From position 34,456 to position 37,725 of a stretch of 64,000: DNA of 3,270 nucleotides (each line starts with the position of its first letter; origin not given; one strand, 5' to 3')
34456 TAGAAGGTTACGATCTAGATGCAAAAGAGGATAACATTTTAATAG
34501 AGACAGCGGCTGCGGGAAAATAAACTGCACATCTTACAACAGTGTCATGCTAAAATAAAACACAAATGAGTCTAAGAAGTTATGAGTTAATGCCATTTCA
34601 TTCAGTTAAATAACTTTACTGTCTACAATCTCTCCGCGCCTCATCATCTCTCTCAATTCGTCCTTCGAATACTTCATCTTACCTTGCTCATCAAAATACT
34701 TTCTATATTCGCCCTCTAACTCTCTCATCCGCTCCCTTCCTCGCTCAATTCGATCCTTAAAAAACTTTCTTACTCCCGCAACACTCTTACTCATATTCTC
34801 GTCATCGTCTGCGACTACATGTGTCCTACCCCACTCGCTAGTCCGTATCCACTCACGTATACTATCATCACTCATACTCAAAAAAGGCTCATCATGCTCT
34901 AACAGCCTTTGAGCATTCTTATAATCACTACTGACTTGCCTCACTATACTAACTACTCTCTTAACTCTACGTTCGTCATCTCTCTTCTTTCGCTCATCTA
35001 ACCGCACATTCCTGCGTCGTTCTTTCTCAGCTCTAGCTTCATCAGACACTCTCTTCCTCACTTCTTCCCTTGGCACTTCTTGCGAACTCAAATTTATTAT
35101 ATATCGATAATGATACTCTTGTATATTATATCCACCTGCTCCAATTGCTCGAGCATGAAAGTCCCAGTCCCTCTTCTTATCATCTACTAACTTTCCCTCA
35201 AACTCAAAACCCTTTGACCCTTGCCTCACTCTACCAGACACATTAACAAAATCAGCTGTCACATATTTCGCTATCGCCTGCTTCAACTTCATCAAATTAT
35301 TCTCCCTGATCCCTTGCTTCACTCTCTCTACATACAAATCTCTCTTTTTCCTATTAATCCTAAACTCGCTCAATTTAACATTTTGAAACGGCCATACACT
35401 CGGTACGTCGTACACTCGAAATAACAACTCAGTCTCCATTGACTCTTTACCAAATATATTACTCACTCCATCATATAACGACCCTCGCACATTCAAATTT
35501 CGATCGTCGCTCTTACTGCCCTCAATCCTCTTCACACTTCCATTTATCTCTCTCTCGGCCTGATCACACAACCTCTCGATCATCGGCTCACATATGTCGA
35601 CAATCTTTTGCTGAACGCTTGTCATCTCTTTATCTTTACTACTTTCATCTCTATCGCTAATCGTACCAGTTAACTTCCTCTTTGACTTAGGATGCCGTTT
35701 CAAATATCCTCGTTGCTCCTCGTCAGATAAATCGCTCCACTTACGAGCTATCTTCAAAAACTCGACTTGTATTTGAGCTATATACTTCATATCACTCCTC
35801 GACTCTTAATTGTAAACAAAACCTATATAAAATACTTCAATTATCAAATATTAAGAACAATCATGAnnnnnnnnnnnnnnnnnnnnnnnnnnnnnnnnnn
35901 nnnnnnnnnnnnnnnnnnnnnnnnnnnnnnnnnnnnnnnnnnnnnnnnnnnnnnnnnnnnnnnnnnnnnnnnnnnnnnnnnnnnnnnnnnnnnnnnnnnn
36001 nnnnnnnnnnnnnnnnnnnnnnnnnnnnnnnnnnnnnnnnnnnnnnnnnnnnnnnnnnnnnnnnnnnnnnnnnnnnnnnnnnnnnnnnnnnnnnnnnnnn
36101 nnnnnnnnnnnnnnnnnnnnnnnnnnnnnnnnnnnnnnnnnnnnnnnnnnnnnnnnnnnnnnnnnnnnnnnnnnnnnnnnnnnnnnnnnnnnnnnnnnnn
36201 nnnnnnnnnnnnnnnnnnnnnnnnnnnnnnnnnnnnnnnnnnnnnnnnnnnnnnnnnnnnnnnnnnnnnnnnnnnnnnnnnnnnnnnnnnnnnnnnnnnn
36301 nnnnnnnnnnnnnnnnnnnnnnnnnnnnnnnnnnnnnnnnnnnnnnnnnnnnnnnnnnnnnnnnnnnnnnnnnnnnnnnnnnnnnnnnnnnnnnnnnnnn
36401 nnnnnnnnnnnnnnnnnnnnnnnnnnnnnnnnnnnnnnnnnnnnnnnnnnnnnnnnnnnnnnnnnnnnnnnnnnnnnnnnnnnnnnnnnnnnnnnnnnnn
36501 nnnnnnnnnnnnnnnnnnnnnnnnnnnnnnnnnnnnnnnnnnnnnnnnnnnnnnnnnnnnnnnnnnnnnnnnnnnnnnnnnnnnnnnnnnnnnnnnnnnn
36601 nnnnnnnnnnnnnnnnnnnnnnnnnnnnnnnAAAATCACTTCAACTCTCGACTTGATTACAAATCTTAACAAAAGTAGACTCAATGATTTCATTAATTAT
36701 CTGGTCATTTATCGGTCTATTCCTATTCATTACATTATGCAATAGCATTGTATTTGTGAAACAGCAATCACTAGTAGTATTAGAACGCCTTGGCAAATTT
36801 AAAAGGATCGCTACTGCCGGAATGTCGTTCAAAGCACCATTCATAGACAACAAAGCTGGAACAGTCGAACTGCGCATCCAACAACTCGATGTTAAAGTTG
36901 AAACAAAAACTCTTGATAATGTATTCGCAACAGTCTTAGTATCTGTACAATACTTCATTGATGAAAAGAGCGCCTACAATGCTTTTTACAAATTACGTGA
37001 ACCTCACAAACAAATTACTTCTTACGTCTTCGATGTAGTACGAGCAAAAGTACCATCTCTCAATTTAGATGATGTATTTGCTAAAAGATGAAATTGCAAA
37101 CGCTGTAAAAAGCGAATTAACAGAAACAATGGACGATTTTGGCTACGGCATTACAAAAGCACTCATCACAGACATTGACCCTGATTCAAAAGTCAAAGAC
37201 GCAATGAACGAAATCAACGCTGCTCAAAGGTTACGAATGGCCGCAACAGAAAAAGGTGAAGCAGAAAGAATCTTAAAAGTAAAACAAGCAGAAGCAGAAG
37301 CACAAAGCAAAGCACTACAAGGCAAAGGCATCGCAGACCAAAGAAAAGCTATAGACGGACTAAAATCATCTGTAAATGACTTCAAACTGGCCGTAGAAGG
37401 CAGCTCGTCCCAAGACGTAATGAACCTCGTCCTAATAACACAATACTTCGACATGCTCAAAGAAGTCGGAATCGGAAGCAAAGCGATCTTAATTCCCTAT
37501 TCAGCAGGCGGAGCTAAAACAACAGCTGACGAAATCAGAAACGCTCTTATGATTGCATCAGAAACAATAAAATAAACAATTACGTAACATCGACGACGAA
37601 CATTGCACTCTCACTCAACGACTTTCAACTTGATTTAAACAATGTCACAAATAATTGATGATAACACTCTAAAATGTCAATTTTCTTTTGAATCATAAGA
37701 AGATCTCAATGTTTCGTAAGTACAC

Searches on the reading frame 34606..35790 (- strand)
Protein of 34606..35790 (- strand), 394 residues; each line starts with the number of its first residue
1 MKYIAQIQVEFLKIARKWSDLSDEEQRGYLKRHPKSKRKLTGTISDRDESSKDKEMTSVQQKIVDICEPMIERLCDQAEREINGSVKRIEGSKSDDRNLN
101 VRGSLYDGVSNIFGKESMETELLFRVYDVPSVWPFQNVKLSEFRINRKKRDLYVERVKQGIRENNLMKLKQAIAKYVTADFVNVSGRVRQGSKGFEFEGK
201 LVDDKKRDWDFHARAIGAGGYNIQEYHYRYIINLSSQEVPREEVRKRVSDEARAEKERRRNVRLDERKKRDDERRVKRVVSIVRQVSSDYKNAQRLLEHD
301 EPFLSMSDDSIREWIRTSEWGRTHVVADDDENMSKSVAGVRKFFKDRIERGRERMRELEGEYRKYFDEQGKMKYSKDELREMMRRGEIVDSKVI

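Call 61: search_protein_families(library=pfam, proteins=[window:34606-35790:-], max_evalue=0.001)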
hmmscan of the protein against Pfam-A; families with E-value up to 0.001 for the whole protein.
window:34606-35790:- (394 aa): 0 families

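Call 63: search_protein_families(library=phrogs, proteins=[window:34606-35790:-], max_evalue=0.001)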
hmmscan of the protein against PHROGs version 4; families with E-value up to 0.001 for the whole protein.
window:34606-35790:- (394 aa): 0 families

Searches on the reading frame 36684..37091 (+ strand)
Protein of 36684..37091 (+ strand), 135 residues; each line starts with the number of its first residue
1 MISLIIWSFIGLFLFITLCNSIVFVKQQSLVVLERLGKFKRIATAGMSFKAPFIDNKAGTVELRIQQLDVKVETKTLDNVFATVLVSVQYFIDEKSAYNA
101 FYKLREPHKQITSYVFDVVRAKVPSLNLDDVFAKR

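Call 61: search_protein_families(library=pfam, proteins=[window:36684-37091:+], max_evalue=0.001)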
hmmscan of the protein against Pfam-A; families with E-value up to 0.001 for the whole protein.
window:36684-37091:+ (135 aa): 1 family
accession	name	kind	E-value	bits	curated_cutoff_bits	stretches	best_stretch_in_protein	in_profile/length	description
PF01145.31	Band_7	-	2.9e-14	54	23.6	1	25-135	3-115/176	SPFH domain / Band 7 family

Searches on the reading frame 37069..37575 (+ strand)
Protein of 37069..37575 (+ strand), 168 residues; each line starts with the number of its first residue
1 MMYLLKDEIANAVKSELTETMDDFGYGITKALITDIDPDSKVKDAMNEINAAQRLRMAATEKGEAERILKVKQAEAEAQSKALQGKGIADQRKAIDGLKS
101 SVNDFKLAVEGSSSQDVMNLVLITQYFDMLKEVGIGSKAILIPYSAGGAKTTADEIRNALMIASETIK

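Call 61: search_protein_families(library=pfam, proteins=[window:37069-37575:+], max_evalue=0.001)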
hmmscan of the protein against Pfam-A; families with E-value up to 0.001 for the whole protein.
window:37069-37575:+ (168 aa): 1 family
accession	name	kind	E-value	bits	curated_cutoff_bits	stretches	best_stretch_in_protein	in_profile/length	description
PF01145.31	Band_7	-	5.1e-08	33.6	23.6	1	6-66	115-175/176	SPFH domain / Band 7 family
